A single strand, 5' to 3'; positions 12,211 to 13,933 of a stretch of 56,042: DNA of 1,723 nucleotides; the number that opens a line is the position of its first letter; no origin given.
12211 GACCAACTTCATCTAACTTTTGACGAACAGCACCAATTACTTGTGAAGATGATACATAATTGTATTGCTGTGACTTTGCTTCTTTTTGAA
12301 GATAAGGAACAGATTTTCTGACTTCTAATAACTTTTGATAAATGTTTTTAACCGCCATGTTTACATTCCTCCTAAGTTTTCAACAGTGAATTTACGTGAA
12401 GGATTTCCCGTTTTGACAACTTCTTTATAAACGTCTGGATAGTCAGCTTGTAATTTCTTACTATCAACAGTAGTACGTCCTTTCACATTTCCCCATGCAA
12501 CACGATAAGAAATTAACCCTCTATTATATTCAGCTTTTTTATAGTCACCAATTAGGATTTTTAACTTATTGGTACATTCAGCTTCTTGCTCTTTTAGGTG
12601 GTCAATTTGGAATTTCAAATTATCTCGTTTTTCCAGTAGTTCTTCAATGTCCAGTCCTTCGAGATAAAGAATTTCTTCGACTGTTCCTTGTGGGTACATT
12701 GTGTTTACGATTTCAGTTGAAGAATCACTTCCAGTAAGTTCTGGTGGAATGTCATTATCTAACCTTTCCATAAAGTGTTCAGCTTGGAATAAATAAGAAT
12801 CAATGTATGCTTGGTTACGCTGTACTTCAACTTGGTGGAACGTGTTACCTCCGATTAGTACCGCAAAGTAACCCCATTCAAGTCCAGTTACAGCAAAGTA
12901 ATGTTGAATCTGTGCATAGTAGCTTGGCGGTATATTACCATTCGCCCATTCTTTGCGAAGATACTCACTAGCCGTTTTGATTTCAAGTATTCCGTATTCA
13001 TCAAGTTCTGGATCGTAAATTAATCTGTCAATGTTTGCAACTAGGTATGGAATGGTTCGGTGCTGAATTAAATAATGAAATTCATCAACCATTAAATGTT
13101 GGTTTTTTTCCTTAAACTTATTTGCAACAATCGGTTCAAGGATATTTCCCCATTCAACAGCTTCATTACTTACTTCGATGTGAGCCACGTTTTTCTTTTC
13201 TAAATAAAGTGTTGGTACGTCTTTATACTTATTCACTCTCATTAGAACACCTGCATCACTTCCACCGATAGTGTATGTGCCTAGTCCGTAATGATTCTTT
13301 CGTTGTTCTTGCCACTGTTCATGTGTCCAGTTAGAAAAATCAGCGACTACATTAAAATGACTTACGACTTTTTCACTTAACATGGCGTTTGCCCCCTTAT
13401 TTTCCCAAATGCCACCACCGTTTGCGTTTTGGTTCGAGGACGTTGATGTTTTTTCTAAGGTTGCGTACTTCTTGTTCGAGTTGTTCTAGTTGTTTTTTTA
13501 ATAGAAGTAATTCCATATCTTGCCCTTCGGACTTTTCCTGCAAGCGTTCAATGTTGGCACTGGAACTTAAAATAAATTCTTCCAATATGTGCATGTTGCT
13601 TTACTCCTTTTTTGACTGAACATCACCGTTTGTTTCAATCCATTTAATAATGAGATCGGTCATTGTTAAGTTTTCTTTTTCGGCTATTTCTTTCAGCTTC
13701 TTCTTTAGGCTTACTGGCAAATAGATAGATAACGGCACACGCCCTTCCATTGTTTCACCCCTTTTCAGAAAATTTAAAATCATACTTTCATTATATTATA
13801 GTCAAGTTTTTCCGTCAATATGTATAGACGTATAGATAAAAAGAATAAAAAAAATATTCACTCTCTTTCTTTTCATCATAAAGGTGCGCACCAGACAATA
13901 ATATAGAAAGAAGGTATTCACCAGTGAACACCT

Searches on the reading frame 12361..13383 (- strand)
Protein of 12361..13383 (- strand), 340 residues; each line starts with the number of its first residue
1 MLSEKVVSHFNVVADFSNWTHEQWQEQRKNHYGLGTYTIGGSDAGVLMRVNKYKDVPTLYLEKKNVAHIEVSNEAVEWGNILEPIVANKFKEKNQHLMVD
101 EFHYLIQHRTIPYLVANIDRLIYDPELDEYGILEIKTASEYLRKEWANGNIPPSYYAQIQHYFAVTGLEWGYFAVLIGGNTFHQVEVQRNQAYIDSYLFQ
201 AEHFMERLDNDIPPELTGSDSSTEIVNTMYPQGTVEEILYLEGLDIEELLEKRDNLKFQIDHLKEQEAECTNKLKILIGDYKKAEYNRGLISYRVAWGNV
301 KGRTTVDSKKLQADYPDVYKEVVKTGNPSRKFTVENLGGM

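Call 10: search_protein_families(library=pfam, proteins=[window:12361-13383:-], max_evalue=0.01)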
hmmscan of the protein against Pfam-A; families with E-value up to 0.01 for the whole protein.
window:12361-13383:- (340 aa): 1 family
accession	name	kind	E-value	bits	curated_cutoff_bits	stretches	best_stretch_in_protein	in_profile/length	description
PF09588.16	YqaJ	-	6.1e-28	98.4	22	1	23-168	1-149/150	YqaJ-like viral recombinase domain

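Call 11: search_protein_families(library=phrogs, proteins=[window:12361-13383:-], max_evalue=0.001)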
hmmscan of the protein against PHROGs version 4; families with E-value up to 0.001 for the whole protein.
window:12361-13383:- (340 aa): 3 families
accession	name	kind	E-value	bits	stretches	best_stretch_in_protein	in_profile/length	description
phrog_434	-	DNA, RNA and nucleotide metabolism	1.2e-83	282.4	1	17-335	53-362/372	RecE-like recombination exonuclease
phrog_149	-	DNA, RNA and nucleotide metabolism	2.7e-09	36.9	1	66-251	650-838/1242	exonuclease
phrog_6244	-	unknown function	3.3e-06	28.6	1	255-335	26-106/107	-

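Call 95: find_related_loci(query=window:12361-13383:-, collection=viral_contigs, flank=10000)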
Query window:12361-13383:- (340 aa) in viral_contigs; peptide patterns used: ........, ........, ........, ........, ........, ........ (x = any residue, [..] = any of these).
1 stretches matched a pattern; 1 encode a relative of the query (tblastn E <= 1e-3); 1 distinct loci.
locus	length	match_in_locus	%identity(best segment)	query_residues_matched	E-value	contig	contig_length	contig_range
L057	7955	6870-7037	32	88-143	8e-4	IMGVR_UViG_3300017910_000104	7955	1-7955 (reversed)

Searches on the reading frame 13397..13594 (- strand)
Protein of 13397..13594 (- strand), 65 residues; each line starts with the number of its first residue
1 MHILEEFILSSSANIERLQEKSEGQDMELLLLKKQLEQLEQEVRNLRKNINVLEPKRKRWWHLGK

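Call 36: search_protein_families(library=phrogs, proteins=[window:13397-13594:-], max_evalue=0.01)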
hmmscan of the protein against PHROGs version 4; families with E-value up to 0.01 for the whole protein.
window:13397-13594:- (65 aa): 0 families

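Call 54: search_protein_families(library=pfam, proteins=[window:13397-13594:-], max_evalue=0.01)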
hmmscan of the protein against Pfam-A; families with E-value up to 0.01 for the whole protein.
window:13397-13594:- (65 aa): 1 family
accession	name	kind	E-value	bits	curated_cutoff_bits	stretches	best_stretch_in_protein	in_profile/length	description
PF16331.10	TolA_bind_tri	-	0.0041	17.6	30.1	1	12-53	3-44/76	TolA binding protein trimerisation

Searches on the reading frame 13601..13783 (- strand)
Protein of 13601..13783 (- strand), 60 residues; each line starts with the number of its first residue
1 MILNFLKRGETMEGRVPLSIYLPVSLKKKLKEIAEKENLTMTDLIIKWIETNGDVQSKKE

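Call 36: search_protein_families(library=phrogs, proteins=[window:13601-13783:-], max_evalue=0.01)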
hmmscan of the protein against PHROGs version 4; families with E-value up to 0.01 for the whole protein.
window:13601-13783:- (60 aa): 2 families
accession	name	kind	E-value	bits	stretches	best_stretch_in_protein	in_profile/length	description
phrog_876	-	transcription regulation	1.4e-05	25.7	1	9-50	59-102/239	transcriptional repressor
phrog_582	-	transcription regulation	2.1e-05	25.8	1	11-52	53-94/105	Arc-like repressor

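Call 54: search_protein_families(library=pfam, proteins=[window:13601-13783:-], max_evalue=0.01)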
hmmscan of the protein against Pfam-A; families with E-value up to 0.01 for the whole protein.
window:13601-13783:- (60 aa): 1 family
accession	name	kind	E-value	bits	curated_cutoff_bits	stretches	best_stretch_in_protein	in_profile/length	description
PF01402.27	RHH_1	-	0.0005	20.4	20.5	1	18-45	2-29/39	Ribbon-helix-helix protein, copG family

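Call 97: search_protein_families(library=ncbifam, proteins=[window:13601-13783:-], max_evalue=0.01)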
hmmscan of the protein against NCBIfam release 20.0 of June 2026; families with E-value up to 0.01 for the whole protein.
window:13601-13783:- (60 aa): 2 families
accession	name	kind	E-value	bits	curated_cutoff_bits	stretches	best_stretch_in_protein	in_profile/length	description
NF041793.1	ORF56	equivalog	1.6e-05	24.9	50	1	16-45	1-30/39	ORF56 family plasmid copy control protein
NF010256.0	PRK13702.1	subfamily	0.001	19.1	87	1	18-52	44-78/85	replication regulatory protein RepA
